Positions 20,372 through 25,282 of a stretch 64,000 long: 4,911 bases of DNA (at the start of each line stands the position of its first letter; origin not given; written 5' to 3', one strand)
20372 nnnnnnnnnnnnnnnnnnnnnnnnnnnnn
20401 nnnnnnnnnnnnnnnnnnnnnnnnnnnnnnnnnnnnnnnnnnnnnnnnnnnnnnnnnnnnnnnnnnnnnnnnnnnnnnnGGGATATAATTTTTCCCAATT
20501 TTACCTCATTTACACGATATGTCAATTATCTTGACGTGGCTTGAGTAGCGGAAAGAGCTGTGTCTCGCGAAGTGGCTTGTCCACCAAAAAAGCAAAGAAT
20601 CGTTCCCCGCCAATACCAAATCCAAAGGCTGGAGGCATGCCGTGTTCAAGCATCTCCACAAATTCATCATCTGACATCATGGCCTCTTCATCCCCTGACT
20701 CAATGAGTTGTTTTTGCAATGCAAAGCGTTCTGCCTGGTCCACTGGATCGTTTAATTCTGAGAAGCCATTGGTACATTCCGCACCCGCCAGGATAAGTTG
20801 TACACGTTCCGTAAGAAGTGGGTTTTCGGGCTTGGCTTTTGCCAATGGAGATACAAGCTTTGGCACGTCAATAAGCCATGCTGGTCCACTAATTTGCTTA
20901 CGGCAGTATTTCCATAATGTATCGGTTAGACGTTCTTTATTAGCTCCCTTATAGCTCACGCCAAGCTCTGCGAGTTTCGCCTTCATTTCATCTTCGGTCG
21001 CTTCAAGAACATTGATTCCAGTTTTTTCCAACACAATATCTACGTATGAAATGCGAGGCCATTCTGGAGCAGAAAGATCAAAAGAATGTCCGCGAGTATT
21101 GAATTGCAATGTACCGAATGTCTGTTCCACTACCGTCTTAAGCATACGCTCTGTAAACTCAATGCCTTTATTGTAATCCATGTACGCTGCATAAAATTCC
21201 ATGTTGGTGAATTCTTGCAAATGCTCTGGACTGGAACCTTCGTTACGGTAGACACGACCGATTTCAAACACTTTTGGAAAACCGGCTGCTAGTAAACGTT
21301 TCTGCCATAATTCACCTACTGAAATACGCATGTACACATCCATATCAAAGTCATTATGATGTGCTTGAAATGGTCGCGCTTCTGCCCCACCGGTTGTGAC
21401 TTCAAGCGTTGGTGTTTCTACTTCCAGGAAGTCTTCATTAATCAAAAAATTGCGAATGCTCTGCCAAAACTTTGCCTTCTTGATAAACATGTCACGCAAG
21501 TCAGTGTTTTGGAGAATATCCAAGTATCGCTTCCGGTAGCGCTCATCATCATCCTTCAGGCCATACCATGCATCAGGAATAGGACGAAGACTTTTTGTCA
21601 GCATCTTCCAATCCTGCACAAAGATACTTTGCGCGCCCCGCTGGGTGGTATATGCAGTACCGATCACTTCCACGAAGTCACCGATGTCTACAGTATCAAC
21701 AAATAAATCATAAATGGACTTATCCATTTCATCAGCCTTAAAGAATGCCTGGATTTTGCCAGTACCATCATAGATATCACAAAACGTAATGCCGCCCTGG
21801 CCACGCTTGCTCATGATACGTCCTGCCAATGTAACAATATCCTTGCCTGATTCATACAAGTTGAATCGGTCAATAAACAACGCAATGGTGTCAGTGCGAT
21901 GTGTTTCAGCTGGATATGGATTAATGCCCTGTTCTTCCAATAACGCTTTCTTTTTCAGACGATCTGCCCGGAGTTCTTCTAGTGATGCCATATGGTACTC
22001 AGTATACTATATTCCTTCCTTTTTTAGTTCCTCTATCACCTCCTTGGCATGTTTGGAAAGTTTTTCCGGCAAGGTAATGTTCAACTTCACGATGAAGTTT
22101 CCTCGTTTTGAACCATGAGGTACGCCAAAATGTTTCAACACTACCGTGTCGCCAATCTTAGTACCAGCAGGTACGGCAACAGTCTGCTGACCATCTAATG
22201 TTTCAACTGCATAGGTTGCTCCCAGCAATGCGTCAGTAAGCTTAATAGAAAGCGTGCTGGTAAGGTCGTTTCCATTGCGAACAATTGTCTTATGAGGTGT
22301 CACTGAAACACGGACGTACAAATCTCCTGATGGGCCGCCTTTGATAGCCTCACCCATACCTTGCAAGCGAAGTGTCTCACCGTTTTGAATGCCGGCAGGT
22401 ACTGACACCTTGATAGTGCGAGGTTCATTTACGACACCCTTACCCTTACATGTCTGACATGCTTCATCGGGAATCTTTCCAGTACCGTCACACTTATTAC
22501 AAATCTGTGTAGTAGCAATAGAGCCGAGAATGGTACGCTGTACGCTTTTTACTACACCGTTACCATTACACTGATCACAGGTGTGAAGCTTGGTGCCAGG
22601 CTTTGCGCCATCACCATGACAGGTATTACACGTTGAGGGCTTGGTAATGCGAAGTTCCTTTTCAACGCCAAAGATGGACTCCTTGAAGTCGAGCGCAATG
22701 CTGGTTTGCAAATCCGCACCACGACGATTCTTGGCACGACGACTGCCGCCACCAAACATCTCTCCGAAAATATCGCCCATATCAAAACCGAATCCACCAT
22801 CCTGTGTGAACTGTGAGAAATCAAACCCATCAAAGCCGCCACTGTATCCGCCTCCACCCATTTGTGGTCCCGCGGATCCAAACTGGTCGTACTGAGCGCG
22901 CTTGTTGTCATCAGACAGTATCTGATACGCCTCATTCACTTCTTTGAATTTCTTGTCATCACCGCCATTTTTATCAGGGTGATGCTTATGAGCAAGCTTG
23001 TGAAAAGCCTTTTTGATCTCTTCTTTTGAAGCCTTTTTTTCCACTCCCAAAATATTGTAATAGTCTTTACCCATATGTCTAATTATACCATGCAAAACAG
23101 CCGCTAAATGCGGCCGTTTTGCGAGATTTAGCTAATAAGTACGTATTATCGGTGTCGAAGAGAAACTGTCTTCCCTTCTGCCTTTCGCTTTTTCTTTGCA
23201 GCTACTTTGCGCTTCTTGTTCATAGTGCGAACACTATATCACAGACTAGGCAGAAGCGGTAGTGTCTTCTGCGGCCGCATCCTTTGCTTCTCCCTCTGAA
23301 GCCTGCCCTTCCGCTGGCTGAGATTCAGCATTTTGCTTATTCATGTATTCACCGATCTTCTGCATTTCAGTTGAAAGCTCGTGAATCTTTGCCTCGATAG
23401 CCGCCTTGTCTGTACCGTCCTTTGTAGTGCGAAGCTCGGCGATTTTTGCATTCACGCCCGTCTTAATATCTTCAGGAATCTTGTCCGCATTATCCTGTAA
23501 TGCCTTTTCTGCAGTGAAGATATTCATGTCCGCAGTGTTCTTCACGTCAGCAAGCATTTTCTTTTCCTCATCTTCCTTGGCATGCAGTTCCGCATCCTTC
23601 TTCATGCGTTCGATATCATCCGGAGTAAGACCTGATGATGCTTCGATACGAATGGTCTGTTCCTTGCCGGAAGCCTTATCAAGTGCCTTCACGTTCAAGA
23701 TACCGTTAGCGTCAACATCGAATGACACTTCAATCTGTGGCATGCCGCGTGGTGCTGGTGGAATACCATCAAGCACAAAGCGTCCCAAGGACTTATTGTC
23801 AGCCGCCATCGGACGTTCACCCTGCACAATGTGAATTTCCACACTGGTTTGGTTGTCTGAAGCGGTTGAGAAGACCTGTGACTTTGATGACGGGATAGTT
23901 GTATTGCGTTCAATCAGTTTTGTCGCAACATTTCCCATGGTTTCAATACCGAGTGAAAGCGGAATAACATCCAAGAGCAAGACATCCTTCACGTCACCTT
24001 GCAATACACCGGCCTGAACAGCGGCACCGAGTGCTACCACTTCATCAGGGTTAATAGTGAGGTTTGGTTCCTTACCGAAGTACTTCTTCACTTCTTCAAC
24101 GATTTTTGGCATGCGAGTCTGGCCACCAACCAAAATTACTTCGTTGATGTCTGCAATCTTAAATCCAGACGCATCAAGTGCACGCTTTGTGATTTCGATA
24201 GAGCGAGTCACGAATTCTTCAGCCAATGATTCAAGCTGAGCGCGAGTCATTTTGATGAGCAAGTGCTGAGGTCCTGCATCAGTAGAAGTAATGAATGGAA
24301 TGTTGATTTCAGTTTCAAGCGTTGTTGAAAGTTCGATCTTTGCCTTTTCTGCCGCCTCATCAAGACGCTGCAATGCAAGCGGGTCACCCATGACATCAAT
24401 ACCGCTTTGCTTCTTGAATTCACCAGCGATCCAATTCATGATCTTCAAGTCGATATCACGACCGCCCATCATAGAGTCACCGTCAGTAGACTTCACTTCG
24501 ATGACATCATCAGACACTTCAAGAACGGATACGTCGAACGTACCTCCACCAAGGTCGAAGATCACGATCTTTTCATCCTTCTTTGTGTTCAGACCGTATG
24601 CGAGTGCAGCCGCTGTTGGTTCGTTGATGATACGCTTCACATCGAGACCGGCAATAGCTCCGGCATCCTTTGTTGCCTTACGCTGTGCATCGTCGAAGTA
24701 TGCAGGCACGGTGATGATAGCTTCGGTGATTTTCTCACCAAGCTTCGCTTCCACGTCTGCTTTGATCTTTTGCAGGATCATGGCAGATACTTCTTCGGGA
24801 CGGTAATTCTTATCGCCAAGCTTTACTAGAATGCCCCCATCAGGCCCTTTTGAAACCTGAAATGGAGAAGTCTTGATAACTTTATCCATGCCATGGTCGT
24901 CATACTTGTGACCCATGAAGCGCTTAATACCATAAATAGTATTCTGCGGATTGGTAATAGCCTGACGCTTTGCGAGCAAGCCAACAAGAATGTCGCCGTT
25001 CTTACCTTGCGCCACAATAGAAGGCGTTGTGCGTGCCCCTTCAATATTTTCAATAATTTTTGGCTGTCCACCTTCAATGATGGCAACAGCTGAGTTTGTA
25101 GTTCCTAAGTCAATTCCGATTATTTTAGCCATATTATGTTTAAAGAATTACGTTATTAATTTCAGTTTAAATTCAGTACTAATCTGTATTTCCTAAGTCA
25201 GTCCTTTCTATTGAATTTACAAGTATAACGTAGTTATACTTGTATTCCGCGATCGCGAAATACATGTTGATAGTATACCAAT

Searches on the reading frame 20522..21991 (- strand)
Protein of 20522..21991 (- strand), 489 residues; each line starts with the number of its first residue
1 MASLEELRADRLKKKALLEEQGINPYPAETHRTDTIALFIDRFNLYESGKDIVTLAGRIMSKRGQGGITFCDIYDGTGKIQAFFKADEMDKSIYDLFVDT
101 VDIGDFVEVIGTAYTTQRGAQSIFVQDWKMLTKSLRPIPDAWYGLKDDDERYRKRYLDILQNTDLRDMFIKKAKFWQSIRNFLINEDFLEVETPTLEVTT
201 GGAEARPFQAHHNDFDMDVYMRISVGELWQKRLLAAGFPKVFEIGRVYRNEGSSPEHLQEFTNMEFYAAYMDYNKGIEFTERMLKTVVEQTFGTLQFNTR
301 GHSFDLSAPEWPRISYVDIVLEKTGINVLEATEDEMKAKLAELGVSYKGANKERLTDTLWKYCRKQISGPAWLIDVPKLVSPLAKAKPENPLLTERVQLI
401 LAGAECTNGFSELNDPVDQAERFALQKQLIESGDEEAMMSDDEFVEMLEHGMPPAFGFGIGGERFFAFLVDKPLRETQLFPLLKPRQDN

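Call 6: search_protein_families(library=pfam, proteins=[window:20522-21991:-], max_evalue=0.01)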
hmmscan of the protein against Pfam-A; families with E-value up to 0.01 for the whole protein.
window:20522-21991:- (489 aa): 3 families
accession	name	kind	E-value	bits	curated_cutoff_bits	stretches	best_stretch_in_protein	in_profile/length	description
PF00152.25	tRNA-synt_2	-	4.4e-66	223.5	25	1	148-482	2-306/308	tRNA synthetases class II (D, K and N)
PF01336.31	tRNA_anti-codon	-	3e-14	53.1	27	1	53-131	1-75/75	OB-fold nucleic acid binding domain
PF01409.25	tRNA-synt_2d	-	0.00011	22.3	19.8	1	240-309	104-172/246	tRNA synthetases class II core domain (F)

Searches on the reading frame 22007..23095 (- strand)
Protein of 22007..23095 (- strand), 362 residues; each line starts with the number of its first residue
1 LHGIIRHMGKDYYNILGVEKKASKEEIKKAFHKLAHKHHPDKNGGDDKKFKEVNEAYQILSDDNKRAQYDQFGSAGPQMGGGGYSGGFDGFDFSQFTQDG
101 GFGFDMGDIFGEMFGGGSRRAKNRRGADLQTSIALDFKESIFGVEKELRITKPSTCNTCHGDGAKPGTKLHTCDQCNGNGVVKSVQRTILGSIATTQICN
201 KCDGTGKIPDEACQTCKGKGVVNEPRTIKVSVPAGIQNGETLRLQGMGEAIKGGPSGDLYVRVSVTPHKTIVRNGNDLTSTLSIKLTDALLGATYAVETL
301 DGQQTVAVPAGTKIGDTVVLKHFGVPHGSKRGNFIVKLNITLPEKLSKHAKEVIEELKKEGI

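Call 6: search_protein_families(library=pfam, proteins=[window:22007-23095:-], max_evalue=0.01)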
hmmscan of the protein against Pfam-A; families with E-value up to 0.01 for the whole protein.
window:22007-23095:- (362 aa): 5 families
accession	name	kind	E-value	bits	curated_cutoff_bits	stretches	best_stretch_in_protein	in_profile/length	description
PF01556.23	DnaJ_C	-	9.4e-40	136.6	26.6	1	130-343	2-152/152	DnaJ C terminal domain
PF00226.36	DnaJ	-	3.2e-25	88.4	27.8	1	11-70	1-63/63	DnaJ domain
PF00684.25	DnaJ_CXXCXGXG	-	1.7e-16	60.7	32.7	1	156-220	1-65/65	DnaJ central domain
PF15777.11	Anti-TRAP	-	0.0012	19.2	32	0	198-222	12-42/59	Tryptophan RNA-binding attenuator protein inhibitory protein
PF23733.2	GRXCR1-2_C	-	0.0068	16.8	26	0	156-184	12-43/47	GRXCR1/2, C-terminal domain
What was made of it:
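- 22007..23095 (-): dnaJ, downstream of dnaK and probably co-transcribed. Pfam DnaJ, DnaJ_C and DnaJ_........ (call 6).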

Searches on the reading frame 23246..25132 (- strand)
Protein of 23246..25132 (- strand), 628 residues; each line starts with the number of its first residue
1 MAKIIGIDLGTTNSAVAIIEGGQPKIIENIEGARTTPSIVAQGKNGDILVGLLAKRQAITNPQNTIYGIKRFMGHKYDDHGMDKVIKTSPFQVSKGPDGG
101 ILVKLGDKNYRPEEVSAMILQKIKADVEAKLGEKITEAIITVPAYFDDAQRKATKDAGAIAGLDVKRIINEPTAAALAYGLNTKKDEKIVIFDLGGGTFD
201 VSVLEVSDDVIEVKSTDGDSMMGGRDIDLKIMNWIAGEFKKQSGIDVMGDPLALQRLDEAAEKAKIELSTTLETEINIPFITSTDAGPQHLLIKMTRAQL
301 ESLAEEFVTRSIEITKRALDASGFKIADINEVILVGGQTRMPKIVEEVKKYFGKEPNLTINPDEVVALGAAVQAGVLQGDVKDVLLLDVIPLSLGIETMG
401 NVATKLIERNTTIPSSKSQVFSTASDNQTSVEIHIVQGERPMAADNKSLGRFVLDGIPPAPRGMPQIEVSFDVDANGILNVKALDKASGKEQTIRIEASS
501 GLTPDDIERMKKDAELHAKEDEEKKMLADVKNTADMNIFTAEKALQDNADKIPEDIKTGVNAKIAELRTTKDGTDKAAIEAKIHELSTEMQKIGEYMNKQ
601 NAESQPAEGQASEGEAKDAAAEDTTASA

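Call 7: search_protein_families(library=ncbifam, proteins=[window:23246-25132:-], max_evalue=0.01)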
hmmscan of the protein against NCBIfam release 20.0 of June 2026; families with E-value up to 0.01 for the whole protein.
window:23246-25132:- (628 aa): 14 families
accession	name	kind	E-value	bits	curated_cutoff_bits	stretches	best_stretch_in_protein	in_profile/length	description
NF001413.0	PRK00290.1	equivalog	3.4e-275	914.3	648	1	1-623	1-620/625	molecular chaperone DnaK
TIGR02350.1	prok_dnaK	equivalog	2.3e-266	884.9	822.55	1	3-598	1-595/596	molecular chaperone DnaK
NF009947.0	PRK13411.1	equivalog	7e-249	827.3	1002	1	1-612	1-614/662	molecular chaperone DnaK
NF009946.0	PRK13410.1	equivalog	7.6e-227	754.7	1019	1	1-604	1-608/669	molecular chaperone DnaK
NF003520.0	PRK05183.1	subfamily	1.8e-180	601.4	620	1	4-594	21-601/621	Fe-S protein assembly chaperone HscA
TIGR01991.1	HscA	equivalog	9e-179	595.8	708.55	1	5-594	2-581/600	Fe-S protein assembly chaperone HscA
NF002399.0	PRK01433.1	equivalog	6.4e-119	398.2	743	1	4-593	21-573/595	Fe-S protein assembly chaperone HscA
NF008673.0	PRK11678.1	equivalog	1.7e-22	79.9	331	2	113-216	127-238/450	molecular chaperone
NF011660.0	PRK15080.1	equivalog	1.1e-14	54.3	182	1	117-231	76-180/277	ethanolamine utilization protein EutJ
TIGR02529.1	EutJ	subfamily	4e-13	49.4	152.1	1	117-229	43-145/239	ethanolamine utilization protein EutJ family protein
NF010539.0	PRK13927.1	subfamily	9.5e-12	44.5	293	1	116-371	80-323/339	rod shape-determining protein MreB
TIGR00904.1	mreB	subfamily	8e-09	35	365.75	1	136-370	99-322/334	MreB/Mrl family cell shape determining protein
NF010540.1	PRK13929.1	exception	2.1e-06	27.1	515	1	115-371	76-321/334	rod-share determining protein MreBH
TIGR01174.1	ftsA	equivalog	7.2e-06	25.3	175.85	1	259-369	244-354/371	cell division protein FtsA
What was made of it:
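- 23246..25132 (-): dnaK, the predicted target gene. NCBIfam NF001413 E 3e-275 (call 7).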
